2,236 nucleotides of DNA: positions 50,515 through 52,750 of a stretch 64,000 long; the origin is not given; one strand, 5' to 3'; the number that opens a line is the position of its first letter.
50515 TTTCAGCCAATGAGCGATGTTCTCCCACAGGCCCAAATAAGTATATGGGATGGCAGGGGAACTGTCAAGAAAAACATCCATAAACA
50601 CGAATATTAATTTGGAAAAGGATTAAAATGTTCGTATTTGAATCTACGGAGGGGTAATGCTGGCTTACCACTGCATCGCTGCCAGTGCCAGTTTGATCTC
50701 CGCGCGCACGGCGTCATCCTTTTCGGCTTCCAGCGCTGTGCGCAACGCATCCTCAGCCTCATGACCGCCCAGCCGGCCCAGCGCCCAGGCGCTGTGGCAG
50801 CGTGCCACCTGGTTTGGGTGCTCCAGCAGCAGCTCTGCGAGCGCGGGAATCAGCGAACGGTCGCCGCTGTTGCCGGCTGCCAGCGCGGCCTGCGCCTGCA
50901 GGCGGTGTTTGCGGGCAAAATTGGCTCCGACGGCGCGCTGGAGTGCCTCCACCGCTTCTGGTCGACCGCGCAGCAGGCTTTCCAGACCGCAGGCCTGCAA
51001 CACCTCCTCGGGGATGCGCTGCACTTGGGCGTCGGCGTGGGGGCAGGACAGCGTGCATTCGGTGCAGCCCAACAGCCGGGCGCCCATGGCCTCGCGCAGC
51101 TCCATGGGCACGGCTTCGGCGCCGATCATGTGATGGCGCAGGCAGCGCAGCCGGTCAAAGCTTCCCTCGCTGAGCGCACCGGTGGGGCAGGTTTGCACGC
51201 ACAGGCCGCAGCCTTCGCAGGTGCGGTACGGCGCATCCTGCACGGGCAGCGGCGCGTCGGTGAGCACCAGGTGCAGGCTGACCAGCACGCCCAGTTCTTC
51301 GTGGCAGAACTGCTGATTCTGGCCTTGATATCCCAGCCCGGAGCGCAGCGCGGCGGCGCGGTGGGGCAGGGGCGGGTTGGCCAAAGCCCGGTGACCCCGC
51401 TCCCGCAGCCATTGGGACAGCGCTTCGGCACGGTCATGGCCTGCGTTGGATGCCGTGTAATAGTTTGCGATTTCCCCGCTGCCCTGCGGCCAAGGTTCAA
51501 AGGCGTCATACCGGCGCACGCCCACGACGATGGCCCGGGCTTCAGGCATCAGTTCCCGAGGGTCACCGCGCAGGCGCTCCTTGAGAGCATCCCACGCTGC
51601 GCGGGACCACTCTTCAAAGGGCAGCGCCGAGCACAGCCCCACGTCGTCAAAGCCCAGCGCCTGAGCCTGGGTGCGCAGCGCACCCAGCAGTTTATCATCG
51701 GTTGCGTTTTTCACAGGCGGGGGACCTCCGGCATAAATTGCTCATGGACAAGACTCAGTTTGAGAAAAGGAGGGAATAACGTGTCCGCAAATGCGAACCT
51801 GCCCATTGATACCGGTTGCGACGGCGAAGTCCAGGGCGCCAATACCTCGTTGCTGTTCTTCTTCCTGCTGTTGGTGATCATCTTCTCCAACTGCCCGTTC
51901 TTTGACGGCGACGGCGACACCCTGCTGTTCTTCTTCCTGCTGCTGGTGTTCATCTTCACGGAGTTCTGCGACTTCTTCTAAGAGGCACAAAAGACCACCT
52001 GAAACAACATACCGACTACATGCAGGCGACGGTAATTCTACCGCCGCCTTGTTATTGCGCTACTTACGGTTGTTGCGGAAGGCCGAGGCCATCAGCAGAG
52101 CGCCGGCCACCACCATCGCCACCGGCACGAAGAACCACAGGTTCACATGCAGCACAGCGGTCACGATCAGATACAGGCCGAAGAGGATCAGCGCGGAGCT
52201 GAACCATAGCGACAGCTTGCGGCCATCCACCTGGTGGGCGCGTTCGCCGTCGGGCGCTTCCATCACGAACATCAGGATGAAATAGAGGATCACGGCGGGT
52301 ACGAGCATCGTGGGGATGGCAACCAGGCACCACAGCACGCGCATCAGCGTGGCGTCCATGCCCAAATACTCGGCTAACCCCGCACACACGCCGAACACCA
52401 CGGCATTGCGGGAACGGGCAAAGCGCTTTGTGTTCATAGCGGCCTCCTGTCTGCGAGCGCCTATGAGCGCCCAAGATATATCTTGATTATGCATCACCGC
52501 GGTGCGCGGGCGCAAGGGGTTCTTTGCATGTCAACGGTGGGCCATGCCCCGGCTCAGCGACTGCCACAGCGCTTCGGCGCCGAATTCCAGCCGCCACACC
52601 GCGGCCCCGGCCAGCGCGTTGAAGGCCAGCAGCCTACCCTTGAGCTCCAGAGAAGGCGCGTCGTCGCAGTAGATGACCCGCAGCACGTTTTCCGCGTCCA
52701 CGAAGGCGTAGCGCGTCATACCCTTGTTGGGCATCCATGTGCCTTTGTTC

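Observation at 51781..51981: Unannotated 66-codon ORF encoding a tandemly duplicated Phe/Leu-only double-TM, Cys/Asp-flanked peptide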

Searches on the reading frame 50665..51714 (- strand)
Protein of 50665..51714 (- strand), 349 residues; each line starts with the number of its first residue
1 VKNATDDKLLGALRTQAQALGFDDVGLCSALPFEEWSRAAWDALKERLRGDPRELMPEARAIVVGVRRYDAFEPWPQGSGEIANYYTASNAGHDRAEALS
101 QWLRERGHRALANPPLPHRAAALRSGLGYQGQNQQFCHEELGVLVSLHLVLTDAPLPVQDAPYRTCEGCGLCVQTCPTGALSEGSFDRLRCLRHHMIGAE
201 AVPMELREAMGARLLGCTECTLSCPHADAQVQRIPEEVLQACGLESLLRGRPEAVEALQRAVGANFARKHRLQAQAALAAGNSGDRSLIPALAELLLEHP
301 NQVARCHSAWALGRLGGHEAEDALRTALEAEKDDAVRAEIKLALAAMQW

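Call 4: search_protein_families(library=pfam, proteins=[window:50665-51714:-], max_evalue=1)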
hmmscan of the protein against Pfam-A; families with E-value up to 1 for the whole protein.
window:50665-51714:- (349 aa): 21 families
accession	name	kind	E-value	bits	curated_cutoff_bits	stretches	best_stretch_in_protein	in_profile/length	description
PF13484.11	Fer4_16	-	5.1e-11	43.6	30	1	166-226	2-65/66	4Fe-4S double cluster binding domain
PF13646.12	HEAT_2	-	9.2e-11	42.3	27.7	1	272-345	16-88/88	HEAT repeats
PF00037.32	Fer4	-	9.9e-06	25.6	21.1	1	165-181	7-23/24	4Fe-4S binding domain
PF13237.11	Fer4_10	-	5.7e-05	23.4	25.5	1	164-179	7-24/53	4Fe-4S dicluster domain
PF12837.12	Fer4_6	-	8.2e-05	22.8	25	1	165-181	8-24/24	4Fe-4S binding domain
PF25160.1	LdpA_Fe-S-bd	-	0.00052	20.2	27.6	1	164-183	26-45/49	LdpA Fe-S cluster-binding domain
PF14697.11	Fer4_21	-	0.00081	19.9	35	1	164-179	39-55/59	4Fe-4S dicluster domain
PF12798.12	Fer4_3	-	0.001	20.2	27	1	166-180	1-15/15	4Fe-4S binding domain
PF13187.11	Fer4_9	-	0.001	19.5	27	2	166-226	2-49/52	4Fe-4S dicluster domain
PF12838.12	Fer4_7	-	0.0041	18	27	2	164-180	36-52/52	4Fe-4S dicluster domain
PF03130.22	HEAT_PBS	-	0.0061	17.4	20.9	1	305-329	2-26/27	PBS lyase HEAT-like repeat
PF13534.11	Fer4_17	-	0.036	15.1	22.2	1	166-226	2-58/61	4Fe-4S dicluster domain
PF13513.12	HEAT_EZ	-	0.039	15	27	1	271-315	2-55/55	HEAT-like repeat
PF02985.28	HEAT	-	0.054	14.2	23.5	1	288-316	1-28/31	HEAT repeat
PF12800.12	Fer4_4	-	0.055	14.3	24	1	165-179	3-17/17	4Fe-4S binding domain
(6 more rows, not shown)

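Call 5: search_protein_families(library=ncbifam, proteins=[window:50665-51714:-], max_evalue=1)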
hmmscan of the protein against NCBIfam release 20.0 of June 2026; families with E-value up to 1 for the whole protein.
window:50665-51714:- (349 aa): 54 families (the best 25 are shown)
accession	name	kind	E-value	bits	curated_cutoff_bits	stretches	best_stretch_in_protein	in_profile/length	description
TIGR00276.1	TIGR00276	equivalog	3.9e-32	111.6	200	1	15-314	3-336/337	tRNA epoxyqueuosine(34) reductase QueG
TIGR02486.1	RDH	subfamily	2.6e-12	47.2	160.35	1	80-227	111-279/314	reductive dehalogenase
TIGR02179.1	PorD_KorD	subfamily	2.3e-05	24.4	60.05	1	160-182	51-73/78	2-oxoacid:acceptor oxidoreductase, delta subunit, pyruvate/2-ketoisovalerate family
NF045915.1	PhycobilmeDegNblB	equivalog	0.0006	19.4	300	1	250-338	127-210/214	phycobilisome degradation protein NblB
NF007204.0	PRK09625.1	equivalog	0.00065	19.7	125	1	162-182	87-107/133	pyruvate flavodoxin oxidoreductase subunit delta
NF040684.1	PorD_Arch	equivalog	0.00075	19.5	120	1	162-181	60-79/85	pyruvate synthase subunit PorD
NF005745.0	PRK07569.1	equivalog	0.00096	18.6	333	1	164-183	190-209/238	bidirectional hydrogenase complex protein HoxU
NF007205.0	PRK09626.1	equivalog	0.0011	18.9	93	1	164-226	17-68/105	2-oxoglutarate-acceptor oxidoreductase subunit OorD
NF040864.1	HgcB_ferredoxin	equivalog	0.0026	17.6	99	1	165-181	15-31/93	mercury methylation ferredoxin HgcB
NF045790.1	OxalOxreddelta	equivalog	0.0027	16.9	230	1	163-183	288-308/316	oxalate oxidoreductase subunit delta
NF041836.1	rnfB_Methano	equivalog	0.0029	17.1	445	1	164-240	171-244/265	Rnf electron transport complex subunit RnfB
TIGR01971.1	NuoI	subfamily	0.0033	17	113.05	1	163-185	80-102/121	NADH-quinone oxidoreductase, chain I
NF005505.0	PRK07118.1-4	equivalog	0.0048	16.4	378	1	164-240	171-244/265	Fe-S cluster domain-containing protein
NF045763.1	PhenlGlyoxDHPadF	equivalog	0.0059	16.8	150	1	160-180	56-76/78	NADH-dependent phenylglyoxylate dehydrogenase subunit delta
NF007203.0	PRK09624.1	equivalog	0.0082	16.4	171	1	151-181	70-98/105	pyuvate ferredoxin oxidoreductase subunit delta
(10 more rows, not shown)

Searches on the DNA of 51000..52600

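Call 9: search_rna_families(source=window, start=51000, end=52600, threshold=evalue, max_evalue=1)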
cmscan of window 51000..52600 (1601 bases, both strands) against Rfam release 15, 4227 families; matches with E-value up to 1: 0.
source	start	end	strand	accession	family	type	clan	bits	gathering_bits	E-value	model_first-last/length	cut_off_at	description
